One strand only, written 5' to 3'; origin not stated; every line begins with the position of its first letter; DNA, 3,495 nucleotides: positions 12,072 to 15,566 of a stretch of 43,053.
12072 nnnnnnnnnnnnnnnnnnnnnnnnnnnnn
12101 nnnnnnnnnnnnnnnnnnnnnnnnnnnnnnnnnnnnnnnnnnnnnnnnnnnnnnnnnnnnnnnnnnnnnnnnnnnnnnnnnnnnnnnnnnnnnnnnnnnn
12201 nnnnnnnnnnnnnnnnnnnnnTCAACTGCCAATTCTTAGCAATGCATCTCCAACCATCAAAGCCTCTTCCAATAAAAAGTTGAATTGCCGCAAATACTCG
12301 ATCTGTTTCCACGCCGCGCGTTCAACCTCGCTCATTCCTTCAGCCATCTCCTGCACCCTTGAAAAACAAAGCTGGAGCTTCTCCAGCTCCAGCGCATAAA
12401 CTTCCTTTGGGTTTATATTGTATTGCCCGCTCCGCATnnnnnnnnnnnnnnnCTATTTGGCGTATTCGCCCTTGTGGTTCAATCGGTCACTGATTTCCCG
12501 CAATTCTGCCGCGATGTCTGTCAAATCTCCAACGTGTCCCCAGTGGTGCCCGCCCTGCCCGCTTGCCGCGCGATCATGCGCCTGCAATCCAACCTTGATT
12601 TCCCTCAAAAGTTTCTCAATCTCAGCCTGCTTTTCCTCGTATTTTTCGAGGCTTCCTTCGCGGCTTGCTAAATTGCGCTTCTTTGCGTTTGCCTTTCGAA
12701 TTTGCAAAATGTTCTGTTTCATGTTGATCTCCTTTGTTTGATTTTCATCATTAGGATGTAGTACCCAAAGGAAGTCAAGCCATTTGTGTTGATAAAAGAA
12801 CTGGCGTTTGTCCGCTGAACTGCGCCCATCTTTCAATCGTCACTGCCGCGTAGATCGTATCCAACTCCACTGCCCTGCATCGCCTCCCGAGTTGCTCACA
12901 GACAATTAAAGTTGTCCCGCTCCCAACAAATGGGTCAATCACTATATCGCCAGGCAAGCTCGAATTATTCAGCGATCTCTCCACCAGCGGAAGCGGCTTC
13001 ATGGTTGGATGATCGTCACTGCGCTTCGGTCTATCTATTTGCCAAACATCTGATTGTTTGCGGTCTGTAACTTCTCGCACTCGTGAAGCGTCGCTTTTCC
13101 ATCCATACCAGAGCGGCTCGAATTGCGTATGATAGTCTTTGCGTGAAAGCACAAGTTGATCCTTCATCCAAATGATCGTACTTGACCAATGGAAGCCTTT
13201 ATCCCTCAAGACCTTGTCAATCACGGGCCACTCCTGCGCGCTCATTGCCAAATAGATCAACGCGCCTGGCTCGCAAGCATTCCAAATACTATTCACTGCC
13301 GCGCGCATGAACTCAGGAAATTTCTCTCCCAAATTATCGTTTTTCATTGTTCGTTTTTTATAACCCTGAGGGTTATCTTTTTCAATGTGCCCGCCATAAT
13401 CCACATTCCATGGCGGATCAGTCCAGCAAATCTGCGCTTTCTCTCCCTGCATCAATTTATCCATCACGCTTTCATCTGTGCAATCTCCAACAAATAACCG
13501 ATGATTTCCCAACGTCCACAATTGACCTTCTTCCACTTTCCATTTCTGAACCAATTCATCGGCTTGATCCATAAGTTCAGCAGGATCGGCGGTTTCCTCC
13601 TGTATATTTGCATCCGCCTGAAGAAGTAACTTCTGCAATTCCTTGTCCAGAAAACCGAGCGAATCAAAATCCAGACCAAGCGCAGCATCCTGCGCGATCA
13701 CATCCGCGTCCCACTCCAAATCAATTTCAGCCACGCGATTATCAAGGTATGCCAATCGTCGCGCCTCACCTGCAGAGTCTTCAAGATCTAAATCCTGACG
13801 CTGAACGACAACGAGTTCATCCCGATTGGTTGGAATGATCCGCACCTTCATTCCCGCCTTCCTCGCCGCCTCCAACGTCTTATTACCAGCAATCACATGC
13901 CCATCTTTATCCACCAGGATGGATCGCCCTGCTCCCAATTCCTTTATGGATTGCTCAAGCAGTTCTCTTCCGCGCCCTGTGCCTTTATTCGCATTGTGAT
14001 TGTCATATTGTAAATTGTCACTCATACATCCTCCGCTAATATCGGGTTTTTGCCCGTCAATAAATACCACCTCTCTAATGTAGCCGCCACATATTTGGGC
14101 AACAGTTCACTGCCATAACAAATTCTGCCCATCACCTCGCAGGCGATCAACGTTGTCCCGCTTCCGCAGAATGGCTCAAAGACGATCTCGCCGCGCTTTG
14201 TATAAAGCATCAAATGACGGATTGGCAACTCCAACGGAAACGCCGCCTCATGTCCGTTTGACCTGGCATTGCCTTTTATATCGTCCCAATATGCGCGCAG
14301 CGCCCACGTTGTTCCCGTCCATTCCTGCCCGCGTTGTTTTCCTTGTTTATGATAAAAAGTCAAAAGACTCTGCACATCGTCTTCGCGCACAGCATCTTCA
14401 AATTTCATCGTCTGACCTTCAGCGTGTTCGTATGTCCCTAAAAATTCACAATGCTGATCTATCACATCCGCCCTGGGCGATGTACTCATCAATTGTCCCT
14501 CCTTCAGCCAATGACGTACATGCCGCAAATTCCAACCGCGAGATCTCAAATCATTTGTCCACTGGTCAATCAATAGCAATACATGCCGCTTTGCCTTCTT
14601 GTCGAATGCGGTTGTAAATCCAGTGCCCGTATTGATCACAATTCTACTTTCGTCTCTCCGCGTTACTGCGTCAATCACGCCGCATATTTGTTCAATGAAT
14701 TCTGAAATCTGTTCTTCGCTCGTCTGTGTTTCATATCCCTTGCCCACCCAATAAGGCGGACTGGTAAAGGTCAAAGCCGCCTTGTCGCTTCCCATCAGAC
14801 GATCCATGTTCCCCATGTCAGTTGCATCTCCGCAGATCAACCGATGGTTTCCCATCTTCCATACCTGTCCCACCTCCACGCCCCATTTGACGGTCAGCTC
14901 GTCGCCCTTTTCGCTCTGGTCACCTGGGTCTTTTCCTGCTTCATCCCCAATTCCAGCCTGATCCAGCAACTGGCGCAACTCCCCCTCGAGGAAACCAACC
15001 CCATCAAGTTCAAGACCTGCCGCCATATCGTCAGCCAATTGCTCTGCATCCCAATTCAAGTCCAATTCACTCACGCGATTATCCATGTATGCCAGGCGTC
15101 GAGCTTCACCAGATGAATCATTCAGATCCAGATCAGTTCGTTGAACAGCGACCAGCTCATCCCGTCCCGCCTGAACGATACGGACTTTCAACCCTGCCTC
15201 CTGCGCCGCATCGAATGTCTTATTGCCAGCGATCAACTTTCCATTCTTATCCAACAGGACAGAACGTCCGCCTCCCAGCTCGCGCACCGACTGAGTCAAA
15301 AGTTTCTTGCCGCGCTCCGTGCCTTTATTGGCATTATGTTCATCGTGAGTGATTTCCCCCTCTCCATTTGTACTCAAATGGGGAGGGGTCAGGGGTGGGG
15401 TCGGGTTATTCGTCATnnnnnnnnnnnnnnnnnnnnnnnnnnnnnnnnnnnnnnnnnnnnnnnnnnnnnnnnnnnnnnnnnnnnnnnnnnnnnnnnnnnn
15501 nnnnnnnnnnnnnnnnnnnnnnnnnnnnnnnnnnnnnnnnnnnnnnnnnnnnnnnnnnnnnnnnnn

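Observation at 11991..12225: Late control region: two tandem consensus promoters, each followed by a structured RNA or terminator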

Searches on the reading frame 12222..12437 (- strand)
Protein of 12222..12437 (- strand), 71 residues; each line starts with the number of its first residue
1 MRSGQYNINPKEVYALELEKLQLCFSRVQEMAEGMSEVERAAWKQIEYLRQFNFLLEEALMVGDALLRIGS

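Call 11: search_protein_families(library=pfam, proteins=[window:12222-12437:-], max_evalue=0.01)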
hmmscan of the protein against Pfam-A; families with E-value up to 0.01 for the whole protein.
window:12222-12437:- (71 aa): 0 families

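Call 12: search_protein_families(library=phrogs, proteins=[window:12222-12437:-], max_evalue=0.01)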
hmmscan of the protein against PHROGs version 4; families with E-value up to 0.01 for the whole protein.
window:12222-12437:- (71 aa): 0 families

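Call 95: search_protein_families(library=ncbifam, proteins=[window:12222-12437:-], max_evalue=0.01)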
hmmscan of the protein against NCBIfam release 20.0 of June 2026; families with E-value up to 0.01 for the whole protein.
window:12222-12437:- (71 aa): 0 families

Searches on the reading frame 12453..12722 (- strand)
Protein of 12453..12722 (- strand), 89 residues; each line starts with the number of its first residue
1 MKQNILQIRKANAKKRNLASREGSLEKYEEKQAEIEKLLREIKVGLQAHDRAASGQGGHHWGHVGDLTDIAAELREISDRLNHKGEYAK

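Call 95: search_protein_families(library=ncbifam, proteins=[window:12453-12722:-], max_evalue=0.01)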
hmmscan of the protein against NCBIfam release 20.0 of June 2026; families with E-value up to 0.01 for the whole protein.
window:12453-12722:- (89 aa): 0 families

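Call 101: find_related_loci(query=A8, collection=viral_contigs, flank=1500)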
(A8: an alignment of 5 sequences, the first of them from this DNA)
Query A8 (89 aa) in viral_contigs; peptide patterns used: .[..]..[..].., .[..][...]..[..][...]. (x = any residue, [..] = any of these).
172 stretches matched a pattern; 41 encode a relative of the query (tblastn E <= 1e-3); 41 distinct loci.
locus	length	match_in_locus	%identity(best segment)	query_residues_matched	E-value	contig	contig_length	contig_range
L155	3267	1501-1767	87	1-89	1e-47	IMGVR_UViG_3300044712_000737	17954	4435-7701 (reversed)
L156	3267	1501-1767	80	1-89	2e-43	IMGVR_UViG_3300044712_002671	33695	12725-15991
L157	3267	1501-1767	79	1-89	5e-43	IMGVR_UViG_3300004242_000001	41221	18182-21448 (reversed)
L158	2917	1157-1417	76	3-89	3e-40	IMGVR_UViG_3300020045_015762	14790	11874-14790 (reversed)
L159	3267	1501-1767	70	1-89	1e-39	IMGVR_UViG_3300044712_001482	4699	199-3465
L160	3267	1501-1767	71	1-89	5e-39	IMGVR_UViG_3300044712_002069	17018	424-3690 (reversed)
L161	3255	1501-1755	73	4-88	8e-39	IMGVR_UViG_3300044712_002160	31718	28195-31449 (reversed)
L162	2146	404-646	74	9-89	2e-36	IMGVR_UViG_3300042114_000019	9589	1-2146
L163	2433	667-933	66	1-89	2e-34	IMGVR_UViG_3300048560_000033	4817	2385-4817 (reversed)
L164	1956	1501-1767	66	1-89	2e-34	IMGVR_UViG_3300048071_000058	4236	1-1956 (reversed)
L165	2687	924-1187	64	1-88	7e-34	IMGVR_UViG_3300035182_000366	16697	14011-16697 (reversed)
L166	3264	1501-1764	64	1-88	7e-34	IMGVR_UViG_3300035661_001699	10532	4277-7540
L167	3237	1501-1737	68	10-89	1e-30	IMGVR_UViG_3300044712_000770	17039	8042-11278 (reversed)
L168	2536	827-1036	70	20-89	4e-30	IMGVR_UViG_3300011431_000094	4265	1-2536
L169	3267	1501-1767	76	1-89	6e-42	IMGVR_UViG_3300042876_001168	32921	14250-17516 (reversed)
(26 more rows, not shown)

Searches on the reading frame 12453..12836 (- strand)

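Call 11: search_protein_families(library=pfam, proteins=[window:12453-12836:-], max_evalue=0.01)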
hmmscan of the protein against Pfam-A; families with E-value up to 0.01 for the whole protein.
window:12453-12836:- (127 aa): 0 families

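Call 12: search_protein_families(library=phrogs, proteins=[window:12453-12836:-], max_evalue=0.01)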
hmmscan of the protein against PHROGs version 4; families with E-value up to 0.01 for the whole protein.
window:12453-12836:- (127 aa): 1 family
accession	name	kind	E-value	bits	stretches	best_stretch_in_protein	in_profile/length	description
phrog_14596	-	unknown function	8.2e-07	30.1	1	54-127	4-75/75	-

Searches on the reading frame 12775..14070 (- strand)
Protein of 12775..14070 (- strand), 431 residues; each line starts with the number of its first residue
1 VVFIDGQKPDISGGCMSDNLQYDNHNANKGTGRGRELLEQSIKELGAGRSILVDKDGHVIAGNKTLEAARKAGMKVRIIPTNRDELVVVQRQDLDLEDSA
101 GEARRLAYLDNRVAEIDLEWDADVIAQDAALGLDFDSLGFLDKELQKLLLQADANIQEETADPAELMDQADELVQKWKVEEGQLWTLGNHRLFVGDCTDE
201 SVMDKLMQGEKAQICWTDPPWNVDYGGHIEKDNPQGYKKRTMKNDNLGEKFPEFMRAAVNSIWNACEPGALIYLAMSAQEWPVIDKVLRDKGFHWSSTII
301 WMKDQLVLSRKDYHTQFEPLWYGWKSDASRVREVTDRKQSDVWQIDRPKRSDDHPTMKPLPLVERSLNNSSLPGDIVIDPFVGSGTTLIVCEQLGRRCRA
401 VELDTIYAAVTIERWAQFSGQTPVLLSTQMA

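Call 11: search_protein_families(library=pfam, proteins=[window:12775-14070:-], max_evalue=0.01)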
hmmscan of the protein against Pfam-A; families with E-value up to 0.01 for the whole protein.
window:12775-14070:- (431 aa): 1 family
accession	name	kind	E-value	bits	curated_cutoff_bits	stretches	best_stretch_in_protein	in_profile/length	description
PF01555.25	N6_N4_Mtase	-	2.2e-25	90.4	26.7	1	214-408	3-216/221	DNA methylase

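Call 12: search_protein_families(library=phrogs, proteins=[window:12775-14070:-], max_evalue=0.01)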
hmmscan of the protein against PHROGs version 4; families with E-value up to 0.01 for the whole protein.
window:12775-14070:- (431 aa): 18 families
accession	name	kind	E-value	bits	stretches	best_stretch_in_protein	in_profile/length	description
phrog_498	-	other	1.1e-106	358.9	1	18-425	41-430/633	DNA methyltransferase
phrog_67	-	other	2.7e-39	136.9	1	138-423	84-351/743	DNA methyltransferase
phrog_23085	-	unknown function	5.1e-25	88.8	1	317-421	4-111/138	-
phrog_3008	-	other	3.6e-24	86.4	1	318-418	123-214/244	DNA methyltransferase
phrog_620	-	DNA, RNA and nucleotide metabolism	3.9e-16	60.8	1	19-170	16-149/217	ParB-like partition protein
phrog_8071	-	DNA, RNA and nucleotide metabolism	1.2e-15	58.6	1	20-231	15-213/389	ParB-like partition protein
phrog_6952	-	other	6.5e-12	46.7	1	305-407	64-167/181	DNA methyltransferase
phrog_18293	-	other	7.9e-09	36.5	1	344-414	36-106/119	methyltransferase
phrog_940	-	DNA, RNA and nucleotide metabolism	2.4e-08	34.6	1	19-160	13-142/388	nuclease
phrog_723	-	DNA, RNA and nucleotide metabolism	5e-08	34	1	22-164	23-158/223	ParB-like partition protein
phrog_8769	-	other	5e-07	30.5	1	373-415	11-53/71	methyltransferase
phrog_930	-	DNA, RNA and nucleotide metabolism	5.2e-07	30.7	1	24-148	19-132/223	ParB-like partition protein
phrog_16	-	DNA, RNA and nucleotide metabolism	2.6e-06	26.9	1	182-409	703-903/986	DNA helicase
phrog_15396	-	DNA, RNA and nucleotide metabolism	3.7e-06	27.9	1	40-152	32-134/258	ParB-like partition nuclease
phrog_23148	-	unknown function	4.2e-06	27.9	1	351-424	82-155/165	-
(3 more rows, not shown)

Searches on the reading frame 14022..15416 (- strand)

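Call 11: search_protein_families(library=pfam, proteins=[window:14022-15416:-], max_evalue=0.01)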
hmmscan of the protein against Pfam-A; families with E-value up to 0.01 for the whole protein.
window:14022-15416:- (464 aa): 1 family
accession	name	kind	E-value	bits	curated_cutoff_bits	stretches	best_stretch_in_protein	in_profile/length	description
PF01555.25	N6_N4_Mtase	-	9.7e-25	88.2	26.7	1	215-446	3-219/221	DNA methylase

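Call 12: search_protein_families(library=phrogs, proteins=[window:14022-15416:-], max_evalue=0.01)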
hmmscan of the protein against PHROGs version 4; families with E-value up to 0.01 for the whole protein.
window:14022-15416:- (464 aa): 15 families
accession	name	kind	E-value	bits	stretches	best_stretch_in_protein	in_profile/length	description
phrog_498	-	other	2.8e-62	212.1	1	21-460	42-430/633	DNA methyltransferase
phrog_67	-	other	3.9e-27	96.6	1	94-455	60-348/743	DNA methyltransferase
phrog_3008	-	other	4.5e-16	59.8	1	383-457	144-218/244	DNA methyltransferase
phrog_620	-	DNA, RNA and nucleotide metabolism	1.9e-15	58.5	1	21-170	16-154/217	ParB-like partition protein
phrog_23085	-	unknown function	6.5e-13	49.5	1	365-452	18-107/138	-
phrog_8071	-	DNA, RNA and nucleotide metabolism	7e-13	49.6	1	26-232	19-213/389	ParB-like partition protein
phrog_18146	-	other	8.2e-07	29.3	1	391-438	51-99/452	DNA methyltransferase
phrog_16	-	DNA, RNA and nucleotide metabolism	3.5e-06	26.5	1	277-445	762-904/986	DNA helicase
phrog_723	-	DNA, RNA and nucleotide metabolism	5e-05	24.2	1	28-172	27-164/223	ParB-like partition protein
phrog_12517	-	unknown function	9e-05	22.8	0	189-248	158-217/316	-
phrog_940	-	DNA, RNA and nucleotide metabolism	0.00013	22.3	1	21-130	13-110/388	nuclease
phrog_15396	-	DNA, RNA and nucleotide metabolism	0.00021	22.2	1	38-160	28-141/258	ParB-like partition nuclease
phrog_8769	-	other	0.00055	20.7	1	404-443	7-46/71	methyltransferase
phrog_18293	-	other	0.0017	19.3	1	403-449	60-106/119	methyltransferase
phrog_930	-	DNA, RNA and nucleotide metabolism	0.0024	18.8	1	25-147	18-129/223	ParB-like partition protein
